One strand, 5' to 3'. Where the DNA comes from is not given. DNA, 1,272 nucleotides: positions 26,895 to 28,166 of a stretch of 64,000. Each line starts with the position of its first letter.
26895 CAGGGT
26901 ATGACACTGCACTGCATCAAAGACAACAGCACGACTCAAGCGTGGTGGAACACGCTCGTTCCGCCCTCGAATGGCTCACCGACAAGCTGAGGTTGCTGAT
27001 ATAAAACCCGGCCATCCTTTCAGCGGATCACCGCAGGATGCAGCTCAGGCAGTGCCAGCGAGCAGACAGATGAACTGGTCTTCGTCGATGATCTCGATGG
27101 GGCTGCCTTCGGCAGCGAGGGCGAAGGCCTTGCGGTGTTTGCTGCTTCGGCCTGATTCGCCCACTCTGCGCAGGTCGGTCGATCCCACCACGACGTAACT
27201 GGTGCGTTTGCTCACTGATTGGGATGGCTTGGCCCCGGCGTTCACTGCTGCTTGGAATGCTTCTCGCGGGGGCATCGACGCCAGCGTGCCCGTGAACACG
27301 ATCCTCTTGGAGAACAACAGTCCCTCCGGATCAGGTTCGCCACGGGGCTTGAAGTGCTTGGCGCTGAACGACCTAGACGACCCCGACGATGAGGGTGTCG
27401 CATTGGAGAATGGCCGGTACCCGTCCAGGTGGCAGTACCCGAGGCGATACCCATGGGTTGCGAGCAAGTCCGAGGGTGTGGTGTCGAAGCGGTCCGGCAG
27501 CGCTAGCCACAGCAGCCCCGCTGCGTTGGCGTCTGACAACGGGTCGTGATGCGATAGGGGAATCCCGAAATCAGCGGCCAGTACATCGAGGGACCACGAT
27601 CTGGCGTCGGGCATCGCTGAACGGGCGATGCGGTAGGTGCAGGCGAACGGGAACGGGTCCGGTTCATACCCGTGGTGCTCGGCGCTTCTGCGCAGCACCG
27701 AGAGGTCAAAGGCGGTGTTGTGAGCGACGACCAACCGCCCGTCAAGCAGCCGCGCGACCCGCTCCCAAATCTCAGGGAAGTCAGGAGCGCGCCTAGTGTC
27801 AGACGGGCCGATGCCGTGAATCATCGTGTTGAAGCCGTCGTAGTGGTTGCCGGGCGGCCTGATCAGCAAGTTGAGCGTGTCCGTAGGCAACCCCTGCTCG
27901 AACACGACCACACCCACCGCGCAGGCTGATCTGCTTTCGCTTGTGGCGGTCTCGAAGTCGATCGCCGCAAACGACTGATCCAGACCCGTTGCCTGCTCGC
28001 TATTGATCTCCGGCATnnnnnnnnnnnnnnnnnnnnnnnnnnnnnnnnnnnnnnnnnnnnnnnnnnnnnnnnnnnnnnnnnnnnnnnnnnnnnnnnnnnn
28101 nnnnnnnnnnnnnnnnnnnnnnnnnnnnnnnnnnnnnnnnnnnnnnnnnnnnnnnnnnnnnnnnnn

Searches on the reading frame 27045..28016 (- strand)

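Call 8: search_protein_families(library=pfam, proteins=[window:27045-28016:-], max_evalue=0.01)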
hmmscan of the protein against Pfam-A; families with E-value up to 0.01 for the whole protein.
window:27045-28016:- (323 aa): 4 families
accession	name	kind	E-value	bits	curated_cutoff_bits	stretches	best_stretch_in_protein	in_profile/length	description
PF00929.31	RNase_T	-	4.2e-16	60.3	24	1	18-166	2-160/164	Exonuclease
PF00533.33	BRCT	-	5.7e-05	23.7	21.3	1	233-300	4-64/78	BRCA1 C Terminus (BRCT) domain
PF16473.11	Rv2179c-like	-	0.0029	17.8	27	0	89-165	89-168/177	3'-5' exoribonuclease Rv2179c-like domain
PF01612.26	DNA_pol_A_exo1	-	0.0041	17.4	23.6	0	84-150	65-127/173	3'-5' exonuclease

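Call 58: search_protein_families(library=ncbifam, proteins=[window:27045-28016:-], max_evalue=0.001)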
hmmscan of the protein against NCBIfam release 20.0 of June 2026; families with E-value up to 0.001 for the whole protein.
window:27045-28016:- (323 aa): 25 families
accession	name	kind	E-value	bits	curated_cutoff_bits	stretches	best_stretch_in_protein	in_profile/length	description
NF004844.0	PRK06195.1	equivalog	3e-60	204.2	373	1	15-316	2-303/309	DNA polymerase III subunit epsilon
TIGR01407.1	dinG_rel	hypoth_equivalog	2e-20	72.7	547.7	1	16-185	2-173/889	putative DnaQ family exonuclease/DinG family helicase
NF004719.0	PRK06063.1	equivalog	2.9e-20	72.4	389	1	6-319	8-306/331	DEDDh family exonuclease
NF005981.0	PRK08074.1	equivalog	3.3e-19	68.4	789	1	14-185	3-177/931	ATP-dependent DNA helicase DinG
NF005906.0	PRK07883.1-4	equivalog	8.7e-18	64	495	1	13-171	5-165/563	DEDD exonuclease domain-containing protein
NF001688.0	PRK00448.1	equivalog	2.1e-14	52.1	873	1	5-174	414-585/1445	PolC-type DNA polymerase III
NF005569.0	PRK07246.1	equivalog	3.6e-14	52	794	1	14-186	7-179/820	bifunctional DnaQ family exonuclease/ATP-dependent helicase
NF005907.0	PRK07883.1-5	equivalog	9.4e-12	44.1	454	1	13-166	27-184/584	DEDD exonuclease domain-containing protein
TIGR01405.1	polC_Gram_pos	equivalog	1.3e-11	43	1043.45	1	8-169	183-346/1211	DNA polymerase III subunit alpha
NF005905.0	PRK07883.1-3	equivalog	1.6e-10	40.3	508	1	13-166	23-180/581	DEDD exonuclease domain-containing protein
NF006316.0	PRK08517.1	equivalog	1.9e-09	37.2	247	1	11-166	67-222/270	3'-5' exonuclease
NF006602.0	PRK09146.1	subfamily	4.8e-09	35.9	266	1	13-135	46-171/239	3'-5' exonuclease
NF005932.1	PRK07956.1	equivalog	1.1e-08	34.1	369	1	233-316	592-661/664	NAD-dependent DNA ligase LigA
NF005927.0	PRK07942.1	subfamily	1.2e-08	35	186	1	14-179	7-182/232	DNA polymerase III subunit epsilon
NF004964.0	PRK06310.1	equivalog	1.4e-08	34.4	236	1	13-177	6-174/250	DNA polymerase III subunit epsilon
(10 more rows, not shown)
